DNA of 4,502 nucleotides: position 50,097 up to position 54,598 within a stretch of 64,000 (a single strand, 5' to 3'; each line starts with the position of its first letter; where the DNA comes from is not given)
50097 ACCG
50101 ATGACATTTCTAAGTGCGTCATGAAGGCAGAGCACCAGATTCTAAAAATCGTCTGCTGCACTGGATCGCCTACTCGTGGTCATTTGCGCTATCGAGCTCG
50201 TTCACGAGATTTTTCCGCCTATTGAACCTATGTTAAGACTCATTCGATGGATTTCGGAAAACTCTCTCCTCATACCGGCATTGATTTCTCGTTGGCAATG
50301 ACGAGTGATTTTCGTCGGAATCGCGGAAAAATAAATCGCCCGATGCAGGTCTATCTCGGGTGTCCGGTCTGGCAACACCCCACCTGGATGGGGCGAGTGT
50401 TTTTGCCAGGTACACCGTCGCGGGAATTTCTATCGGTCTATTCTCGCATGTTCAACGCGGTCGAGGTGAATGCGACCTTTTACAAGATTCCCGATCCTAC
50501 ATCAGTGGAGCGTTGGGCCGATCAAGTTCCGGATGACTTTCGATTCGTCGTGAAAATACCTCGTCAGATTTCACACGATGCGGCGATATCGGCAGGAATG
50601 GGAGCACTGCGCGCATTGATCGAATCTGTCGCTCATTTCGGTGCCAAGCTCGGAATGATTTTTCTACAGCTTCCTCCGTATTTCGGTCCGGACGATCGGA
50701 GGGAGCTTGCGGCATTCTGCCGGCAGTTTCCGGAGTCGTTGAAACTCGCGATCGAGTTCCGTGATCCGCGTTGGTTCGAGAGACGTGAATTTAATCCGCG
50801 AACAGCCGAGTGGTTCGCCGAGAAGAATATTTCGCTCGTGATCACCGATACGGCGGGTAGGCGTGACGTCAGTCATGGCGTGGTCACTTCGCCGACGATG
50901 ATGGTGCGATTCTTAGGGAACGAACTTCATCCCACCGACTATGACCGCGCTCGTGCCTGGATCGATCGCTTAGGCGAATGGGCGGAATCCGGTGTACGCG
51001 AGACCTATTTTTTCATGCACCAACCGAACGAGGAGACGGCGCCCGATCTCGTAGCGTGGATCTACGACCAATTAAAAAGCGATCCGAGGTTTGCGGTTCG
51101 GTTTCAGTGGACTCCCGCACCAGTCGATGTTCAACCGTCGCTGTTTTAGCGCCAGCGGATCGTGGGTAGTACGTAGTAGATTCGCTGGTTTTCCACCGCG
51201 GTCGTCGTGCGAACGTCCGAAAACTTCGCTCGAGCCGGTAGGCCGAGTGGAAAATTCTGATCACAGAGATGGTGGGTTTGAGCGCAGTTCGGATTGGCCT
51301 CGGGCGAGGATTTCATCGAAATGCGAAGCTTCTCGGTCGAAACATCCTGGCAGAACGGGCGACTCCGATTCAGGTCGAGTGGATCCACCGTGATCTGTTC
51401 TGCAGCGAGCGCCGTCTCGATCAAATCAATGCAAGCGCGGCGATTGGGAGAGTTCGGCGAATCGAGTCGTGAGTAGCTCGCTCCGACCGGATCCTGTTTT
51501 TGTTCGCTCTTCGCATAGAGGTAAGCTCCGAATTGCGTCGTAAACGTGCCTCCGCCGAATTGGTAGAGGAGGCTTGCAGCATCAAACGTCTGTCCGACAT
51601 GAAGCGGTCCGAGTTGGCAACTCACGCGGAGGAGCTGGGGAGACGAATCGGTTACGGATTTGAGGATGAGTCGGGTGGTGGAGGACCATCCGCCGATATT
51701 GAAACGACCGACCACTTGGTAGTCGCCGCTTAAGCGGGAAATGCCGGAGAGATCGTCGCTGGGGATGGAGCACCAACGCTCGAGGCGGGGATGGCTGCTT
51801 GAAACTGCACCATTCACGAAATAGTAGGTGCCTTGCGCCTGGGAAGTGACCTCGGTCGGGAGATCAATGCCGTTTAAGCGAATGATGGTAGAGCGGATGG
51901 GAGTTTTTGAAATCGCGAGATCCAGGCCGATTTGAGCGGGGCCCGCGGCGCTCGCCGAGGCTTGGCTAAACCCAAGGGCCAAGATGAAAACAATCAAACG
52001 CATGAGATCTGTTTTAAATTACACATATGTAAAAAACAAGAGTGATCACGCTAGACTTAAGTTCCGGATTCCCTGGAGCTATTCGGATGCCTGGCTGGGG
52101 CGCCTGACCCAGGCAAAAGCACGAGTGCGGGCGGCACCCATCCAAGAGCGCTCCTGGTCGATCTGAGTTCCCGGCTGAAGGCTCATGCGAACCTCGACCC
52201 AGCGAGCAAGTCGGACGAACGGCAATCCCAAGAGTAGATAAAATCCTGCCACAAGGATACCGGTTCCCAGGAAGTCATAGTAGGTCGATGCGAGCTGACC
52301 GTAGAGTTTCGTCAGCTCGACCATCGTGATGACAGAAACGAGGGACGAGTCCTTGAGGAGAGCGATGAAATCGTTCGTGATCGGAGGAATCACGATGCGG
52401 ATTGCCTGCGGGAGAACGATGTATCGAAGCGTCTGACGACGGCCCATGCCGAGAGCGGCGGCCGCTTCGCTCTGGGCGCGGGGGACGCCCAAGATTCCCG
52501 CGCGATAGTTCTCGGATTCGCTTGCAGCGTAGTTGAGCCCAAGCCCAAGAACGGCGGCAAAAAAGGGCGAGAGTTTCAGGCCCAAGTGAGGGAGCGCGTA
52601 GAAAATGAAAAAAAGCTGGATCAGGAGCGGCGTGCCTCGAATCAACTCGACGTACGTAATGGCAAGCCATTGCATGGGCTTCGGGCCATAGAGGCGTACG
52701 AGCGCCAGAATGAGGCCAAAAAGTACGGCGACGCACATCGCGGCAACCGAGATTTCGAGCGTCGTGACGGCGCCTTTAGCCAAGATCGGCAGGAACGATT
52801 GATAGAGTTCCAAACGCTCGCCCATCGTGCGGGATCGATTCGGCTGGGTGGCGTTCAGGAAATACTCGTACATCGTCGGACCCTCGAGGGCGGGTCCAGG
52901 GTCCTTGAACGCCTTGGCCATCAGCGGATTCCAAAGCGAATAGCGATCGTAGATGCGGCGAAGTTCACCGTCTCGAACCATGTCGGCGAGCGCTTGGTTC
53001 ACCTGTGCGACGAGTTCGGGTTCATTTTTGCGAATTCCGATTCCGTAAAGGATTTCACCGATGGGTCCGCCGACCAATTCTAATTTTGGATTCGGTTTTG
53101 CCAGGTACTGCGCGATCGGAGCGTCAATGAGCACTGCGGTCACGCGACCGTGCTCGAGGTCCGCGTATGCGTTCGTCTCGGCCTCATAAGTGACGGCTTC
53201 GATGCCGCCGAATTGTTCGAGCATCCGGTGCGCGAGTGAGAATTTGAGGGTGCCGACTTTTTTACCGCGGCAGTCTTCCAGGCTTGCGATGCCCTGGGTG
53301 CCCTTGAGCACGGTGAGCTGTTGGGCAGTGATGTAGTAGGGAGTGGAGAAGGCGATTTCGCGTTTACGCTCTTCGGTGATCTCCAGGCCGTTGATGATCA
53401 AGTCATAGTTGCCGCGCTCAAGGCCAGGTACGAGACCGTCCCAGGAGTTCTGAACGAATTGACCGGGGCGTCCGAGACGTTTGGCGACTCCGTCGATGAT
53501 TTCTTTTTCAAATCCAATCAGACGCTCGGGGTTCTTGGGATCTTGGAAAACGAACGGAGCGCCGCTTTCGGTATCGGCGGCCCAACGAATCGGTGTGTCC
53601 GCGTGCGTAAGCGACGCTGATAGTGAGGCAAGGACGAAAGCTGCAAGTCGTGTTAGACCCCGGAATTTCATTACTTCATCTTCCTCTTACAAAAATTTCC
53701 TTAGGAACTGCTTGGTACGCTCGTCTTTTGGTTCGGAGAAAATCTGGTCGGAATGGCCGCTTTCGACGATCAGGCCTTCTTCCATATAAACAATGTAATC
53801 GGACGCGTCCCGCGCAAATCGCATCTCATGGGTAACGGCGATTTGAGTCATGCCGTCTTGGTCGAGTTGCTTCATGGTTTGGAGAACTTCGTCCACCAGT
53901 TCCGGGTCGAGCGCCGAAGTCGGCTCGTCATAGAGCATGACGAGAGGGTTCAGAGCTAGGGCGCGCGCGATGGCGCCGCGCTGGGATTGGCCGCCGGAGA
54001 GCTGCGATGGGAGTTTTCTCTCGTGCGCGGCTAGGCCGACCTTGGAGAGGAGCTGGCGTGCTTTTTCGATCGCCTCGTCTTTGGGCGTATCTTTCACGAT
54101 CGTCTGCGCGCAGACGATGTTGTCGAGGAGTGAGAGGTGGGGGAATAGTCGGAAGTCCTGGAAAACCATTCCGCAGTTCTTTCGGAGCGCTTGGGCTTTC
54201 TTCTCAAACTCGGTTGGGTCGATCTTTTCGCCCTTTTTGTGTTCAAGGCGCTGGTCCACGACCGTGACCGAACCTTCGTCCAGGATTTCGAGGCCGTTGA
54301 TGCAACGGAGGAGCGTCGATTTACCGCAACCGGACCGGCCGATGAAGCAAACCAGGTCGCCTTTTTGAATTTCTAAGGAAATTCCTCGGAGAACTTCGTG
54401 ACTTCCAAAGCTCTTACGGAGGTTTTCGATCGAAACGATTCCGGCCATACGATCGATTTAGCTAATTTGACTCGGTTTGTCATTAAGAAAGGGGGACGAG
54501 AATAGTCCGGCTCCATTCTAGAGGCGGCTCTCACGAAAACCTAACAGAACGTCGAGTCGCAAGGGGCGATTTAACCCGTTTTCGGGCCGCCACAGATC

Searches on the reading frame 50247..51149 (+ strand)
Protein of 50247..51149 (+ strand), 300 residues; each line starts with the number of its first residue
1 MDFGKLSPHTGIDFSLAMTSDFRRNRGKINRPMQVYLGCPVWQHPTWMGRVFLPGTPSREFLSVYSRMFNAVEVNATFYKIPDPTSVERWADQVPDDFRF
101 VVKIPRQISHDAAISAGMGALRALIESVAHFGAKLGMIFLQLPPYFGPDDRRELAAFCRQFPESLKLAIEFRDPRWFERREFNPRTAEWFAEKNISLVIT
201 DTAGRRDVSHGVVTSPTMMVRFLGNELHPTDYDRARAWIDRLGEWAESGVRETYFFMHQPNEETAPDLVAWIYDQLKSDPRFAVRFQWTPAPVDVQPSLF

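Call 76: search_protein_families(library=pfam, proteins=[window:50247-51149:+], max_evalue=0.00001)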
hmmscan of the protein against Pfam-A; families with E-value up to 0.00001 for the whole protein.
window:50247-51149:+ (300 aa): 1 family
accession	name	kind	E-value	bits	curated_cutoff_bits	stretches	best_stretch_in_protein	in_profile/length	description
PF01904.24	DUF72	-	4.2e-56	190.9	25.3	1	54-269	3-211/217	Protein of unknown function DUF72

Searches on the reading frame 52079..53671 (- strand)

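Call 76: search_protein_families(library=pfam, proteins=[window:52079-53671:-], max_evalue=0.00001)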
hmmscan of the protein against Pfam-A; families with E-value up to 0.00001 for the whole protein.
window:52079-53671:- (530 aa): 3 families
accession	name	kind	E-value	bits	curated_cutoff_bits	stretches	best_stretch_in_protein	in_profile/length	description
PF00497.25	SBP_bac_3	-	3e-32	111.6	26.4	1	36-244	8-129/132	Bacterial extracellular solute-binding proteins, family 3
PF00528.27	BPD_transp_1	-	6.7e-19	68.8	26.4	1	315-497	1-183/184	Binding-protein-dependent transport system inner membrane component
PF10613.14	Lig_chan-Glu_bd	-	6.3e-07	29.9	30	1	70-116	58-106/115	Ligated ion channel L-glutamate- and glycine-binding site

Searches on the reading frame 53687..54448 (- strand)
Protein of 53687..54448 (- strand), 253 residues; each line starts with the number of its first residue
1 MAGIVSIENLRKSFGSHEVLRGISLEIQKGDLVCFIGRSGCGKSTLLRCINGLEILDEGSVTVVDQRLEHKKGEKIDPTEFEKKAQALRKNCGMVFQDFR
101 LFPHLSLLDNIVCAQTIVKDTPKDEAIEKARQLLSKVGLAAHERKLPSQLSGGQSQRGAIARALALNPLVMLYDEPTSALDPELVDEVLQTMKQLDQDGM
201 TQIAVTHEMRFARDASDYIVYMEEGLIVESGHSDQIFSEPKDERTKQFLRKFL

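Call 76: search_protein_families(library=pfam, proteins=[window:53687-54448:-], max_evalue=0.00001)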
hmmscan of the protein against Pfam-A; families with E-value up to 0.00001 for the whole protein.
window:53687-54448:- (253 aa): 2 families
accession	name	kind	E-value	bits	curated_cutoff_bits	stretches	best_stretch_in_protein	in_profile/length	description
PF00005.33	ABC_tran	-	5.3e-33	115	25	1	20-178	1-137/137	ABC transporter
PF13304.12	AAA_21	-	5.1e-08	33.8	27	0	32-84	1-55/304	AAA domain, putative AbiEii toxin, Type IV TA system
